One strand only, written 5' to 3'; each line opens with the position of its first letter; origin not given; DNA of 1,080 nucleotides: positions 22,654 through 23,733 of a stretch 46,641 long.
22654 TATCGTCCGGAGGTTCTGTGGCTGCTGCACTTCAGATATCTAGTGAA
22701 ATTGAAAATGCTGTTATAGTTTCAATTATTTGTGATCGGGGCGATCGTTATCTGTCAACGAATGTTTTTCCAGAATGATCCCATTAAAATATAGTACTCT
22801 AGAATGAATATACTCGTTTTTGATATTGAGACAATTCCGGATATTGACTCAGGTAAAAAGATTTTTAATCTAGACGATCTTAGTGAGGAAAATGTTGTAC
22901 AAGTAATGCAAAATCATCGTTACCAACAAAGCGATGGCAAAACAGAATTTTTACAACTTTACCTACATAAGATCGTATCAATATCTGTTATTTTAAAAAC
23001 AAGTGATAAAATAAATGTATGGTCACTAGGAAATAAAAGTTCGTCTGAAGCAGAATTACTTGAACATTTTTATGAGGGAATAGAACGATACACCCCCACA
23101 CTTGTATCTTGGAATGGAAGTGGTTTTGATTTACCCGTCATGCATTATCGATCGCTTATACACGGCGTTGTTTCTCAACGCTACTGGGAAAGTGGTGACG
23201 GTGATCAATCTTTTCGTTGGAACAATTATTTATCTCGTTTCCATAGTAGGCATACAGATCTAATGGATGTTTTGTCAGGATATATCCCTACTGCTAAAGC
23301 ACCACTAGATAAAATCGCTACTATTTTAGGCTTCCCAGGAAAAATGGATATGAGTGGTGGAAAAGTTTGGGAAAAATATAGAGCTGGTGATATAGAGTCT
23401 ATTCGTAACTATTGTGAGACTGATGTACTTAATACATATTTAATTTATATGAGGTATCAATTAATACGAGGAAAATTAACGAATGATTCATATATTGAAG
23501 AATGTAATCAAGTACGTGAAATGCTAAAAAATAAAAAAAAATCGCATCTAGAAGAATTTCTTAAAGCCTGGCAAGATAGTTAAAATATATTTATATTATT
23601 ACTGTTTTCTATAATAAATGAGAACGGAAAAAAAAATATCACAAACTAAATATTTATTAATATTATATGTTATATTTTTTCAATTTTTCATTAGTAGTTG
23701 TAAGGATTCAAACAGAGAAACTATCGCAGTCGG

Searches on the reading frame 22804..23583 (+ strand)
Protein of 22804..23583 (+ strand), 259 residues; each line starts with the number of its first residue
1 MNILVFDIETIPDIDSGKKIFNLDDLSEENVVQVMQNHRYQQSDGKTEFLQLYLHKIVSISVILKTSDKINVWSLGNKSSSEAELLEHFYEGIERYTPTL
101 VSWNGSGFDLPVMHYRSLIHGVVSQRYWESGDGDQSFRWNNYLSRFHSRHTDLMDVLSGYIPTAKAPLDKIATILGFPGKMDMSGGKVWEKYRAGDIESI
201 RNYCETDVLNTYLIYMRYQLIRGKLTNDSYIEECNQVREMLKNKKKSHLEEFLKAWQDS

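Call 4: search_protein_families(library=pfam, proteins=[window:22804-23583:+])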
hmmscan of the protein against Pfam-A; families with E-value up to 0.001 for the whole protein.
window:22804-23583:+ (259 aa): 3 families
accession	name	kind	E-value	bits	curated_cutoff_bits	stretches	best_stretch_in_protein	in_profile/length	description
PF10108.15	DNA_pol_B_exo2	-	1.2e-91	306.6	24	1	48-256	2-213/213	Predicted 3'-5' exonuclease related to the exonuclease domain of PolB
PF13482.12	RNase_H_2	-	8.6e-11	42.5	22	1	57-216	17-162/165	RNase_H superfamily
PF03104.25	DNA_pol_B_exo1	-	1e-05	25.5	23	1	2-118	65-180/242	DNA polymerase family B, exonuclease domain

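Call 5: search_protein_families(library=ncbifam, proteins=[window:22804-23583:+])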
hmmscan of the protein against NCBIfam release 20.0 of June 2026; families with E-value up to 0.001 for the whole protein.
window:22804-23583:+ (259 aa): 2 families
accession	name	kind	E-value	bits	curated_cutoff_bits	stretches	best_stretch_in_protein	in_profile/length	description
NF004417.0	PRK05761.1-3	equivalog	0.0002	19.5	780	1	40-125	248-325/858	DNA-directed DNA polymerase I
NF004415.0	PRK05761.1-1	equivalog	0.0006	17.8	1289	1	78-123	288-332/883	DNA-directed DNA polymerase I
